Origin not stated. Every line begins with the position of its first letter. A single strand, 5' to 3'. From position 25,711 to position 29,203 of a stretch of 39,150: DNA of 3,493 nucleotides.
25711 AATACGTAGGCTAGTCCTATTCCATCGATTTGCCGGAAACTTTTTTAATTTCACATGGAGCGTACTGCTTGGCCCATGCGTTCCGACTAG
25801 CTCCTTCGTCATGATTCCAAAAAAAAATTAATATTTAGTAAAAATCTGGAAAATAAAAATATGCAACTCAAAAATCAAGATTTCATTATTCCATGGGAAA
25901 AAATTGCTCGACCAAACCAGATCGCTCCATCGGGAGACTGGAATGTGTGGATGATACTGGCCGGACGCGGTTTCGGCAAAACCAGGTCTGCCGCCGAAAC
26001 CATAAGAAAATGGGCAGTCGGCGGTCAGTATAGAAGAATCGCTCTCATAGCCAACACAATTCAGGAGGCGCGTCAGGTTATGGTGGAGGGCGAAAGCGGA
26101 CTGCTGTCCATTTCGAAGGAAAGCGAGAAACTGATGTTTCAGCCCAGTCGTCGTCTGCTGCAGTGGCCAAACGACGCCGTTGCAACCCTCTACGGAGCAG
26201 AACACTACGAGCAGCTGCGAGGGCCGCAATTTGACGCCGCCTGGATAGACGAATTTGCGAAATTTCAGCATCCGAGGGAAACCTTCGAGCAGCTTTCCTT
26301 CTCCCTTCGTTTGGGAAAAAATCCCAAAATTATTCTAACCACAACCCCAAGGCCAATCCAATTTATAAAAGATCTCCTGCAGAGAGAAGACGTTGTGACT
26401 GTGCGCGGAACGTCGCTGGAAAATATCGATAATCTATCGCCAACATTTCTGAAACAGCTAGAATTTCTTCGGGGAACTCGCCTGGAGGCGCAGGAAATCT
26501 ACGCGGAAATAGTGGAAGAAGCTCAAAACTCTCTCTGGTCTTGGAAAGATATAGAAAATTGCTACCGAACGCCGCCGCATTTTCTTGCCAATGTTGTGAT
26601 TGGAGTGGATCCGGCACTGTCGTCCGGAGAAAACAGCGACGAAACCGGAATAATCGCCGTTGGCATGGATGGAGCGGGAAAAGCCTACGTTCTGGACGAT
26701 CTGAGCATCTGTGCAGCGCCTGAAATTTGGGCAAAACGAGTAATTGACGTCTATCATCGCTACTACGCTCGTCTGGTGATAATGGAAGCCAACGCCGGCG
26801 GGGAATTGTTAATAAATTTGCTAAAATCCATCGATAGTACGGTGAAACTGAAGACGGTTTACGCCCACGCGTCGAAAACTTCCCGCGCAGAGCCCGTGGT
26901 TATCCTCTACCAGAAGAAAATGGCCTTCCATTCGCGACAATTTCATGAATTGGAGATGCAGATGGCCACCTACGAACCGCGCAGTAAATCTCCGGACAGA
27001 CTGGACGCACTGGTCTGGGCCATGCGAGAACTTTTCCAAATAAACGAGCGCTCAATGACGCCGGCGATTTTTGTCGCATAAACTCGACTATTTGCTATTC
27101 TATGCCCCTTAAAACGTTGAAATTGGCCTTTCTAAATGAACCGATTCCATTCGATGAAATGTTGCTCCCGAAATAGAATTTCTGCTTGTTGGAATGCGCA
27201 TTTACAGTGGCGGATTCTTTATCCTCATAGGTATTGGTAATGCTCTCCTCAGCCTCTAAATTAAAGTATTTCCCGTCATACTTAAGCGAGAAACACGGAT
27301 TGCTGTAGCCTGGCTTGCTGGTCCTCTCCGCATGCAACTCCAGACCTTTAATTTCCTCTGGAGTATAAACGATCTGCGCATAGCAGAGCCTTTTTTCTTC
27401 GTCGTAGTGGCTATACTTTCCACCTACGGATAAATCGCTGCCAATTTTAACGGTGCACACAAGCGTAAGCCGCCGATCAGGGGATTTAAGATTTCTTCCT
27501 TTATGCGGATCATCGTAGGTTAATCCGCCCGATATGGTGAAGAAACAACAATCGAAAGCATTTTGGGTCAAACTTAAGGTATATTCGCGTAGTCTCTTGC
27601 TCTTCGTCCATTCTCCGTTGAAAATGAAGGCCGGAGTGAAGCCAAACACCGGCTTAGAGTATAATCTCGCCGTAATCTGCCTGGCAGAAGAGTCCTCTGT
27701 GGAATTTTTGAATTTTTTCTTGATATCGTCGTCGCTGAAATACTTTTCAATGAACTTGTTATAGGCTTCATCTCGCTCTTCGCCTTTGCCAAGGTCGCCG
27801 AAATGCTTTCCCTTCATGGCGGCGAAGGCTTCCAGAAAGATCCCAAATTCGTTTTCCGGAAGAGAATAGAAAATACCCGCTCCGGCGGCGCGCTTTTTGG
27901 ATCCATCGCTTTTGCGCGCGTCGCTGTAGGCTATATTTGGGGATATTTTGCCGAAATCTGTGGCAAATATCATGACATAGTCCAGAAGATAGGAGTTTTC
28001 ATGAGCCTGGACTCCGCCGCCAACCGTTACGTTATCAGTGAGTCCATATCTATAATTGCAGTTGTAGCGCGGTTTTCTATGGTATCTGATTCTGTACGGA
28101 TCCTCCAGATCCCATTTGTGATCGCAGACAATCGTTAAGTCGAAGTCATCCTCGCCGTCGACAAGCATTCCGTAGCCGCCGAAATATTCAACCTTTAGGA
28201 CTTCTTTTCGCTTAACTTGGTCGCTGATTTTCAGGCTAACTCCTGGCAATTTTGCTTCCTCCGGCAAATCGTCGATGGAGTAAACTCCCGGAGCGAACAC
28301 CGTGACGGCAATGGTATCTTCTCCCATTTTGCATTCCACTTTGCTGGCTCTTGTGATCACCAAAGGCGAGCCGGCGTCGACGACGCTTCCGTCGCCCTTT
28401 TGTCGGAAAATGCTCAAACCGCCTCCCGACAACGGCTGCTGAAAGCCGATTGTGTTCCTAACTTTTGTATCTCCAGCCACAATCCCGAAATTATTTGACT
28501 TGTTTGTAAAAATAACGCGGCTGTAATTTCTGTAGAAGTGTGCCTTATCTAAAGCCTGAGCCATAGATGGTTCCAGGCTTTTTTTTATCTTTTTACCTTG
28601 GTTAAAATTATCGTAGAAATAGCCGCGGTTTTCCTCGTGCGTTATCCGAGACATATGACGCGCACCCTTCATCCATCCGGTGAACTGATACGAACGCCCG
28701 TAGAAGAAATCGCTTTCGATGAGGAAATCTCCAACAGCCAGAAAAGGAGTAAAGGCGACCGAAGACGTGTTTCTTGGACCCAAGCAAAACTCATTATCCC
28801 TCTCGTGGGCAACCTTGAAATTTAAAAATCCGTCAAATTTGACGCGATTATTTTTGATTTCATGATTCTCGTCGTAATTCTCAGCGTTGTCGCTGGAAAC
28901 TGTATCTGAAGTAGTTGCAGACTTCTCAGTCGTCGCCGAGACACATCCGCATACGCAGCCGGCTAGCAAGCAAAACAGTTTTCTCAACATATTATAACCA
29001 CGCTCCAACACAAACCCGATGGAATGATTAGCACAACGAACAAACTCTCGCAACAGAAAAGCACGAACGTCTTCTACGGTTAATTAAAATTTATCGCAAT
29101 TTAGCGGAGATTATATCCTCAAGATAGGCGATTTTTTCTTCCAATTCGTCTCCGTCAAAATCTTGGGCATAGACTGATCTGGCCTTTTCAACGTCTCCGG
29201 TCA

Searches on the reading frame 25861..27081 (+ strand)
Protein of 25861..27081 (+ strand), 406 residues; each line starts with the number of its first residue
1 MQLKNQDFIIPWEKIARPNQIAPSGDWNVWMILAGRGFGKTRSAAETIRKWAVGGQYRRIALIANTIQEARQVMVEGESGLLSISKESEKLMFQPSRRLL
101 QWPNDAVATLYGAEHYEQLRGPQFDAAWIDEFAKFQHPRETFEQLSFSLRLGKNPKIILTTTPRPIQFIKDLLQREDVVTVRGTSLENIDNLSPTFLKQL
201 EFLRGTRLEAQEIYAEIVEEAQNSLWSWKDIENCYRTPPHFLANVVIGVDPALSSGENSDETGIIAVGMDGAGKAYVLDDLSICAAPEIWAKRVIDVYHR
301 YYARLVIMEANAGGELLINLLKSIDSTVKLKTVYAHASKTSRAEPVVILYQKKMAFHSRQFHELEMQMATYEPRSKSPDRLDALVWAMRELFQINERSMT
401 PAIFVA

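Call 5: search_protein_families(library=pfam, proteins=[window:25861-27081:+], max_evalue=0.001)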
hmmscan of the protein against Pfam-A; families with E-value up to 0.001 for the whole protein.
window:25861-27081:+ (406 aa): 2 families
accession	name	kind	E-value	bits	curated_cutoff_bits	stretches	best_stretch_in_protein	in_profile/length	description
PF03237.21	Terminase_6N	-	2.2e-23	83.5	22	1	31-228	1-210/215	Terminase large subunit, T4likevirus-type, N-terminal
PF17289.8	Terminase_6C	-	1e-11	45.5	22.6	1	247-389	1-153/155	Terminase RNaseH-like domain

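Call 66: search_protein_families(library=phrogs, proteins=[window:25861-27081:+], max_evalue=0.01)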
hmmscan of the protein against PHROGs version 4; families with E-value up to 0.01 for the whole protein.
window:25861-27081:+ (406 aa): 5 families
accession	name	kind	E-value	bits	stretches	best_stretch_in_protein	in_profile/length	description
phrog_979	-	head and packaging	3e-26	93.3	2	177-393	365-601/642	terminase large subunit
phrog_38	-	head and packaging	3.1e-26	93.2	1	239-400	543-712/760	terminase large subunit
phrog_2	-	head and packaging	6.8e-24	85.6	1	26-395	276-596/807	terminase large subunit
phrog_5573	-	head and packaging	2.2e-07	31.6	1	238-390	76-233/250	terminase large subunit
phrog_20726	-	unknown function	6.2e-06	27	1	244-321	2-82/199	-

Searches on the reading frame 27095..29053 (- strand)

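Call 5: search_protein_families(library=pfam, proteins=[window:27095-29053:-], max_evalue=0.001)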
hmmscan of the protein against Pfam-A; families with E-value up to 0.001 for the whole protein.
window:27095-29053:- (652 aa): 0 families

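Call 66: search_protein_families(library=phrogs, proteins=[window:27095-29053:-], max_evalue=0.01)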
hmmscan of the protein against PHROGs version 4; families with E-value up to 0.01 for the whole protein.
window:27095-29053:- (652 aa): 1 family
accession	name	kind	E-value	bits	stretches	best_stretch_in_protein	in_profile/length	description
phrog_7543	-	unknown function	0.00066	18.9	1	237-428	276-465/826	-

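Call 76: search_protein_families(library=ncbifam, proteins=[window:27095-29053:-], max_evalue=0.01)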
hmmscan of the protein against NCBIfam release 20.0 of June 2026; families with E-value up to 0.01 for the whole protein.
window:27095-29053:- (652 aa): 0 families
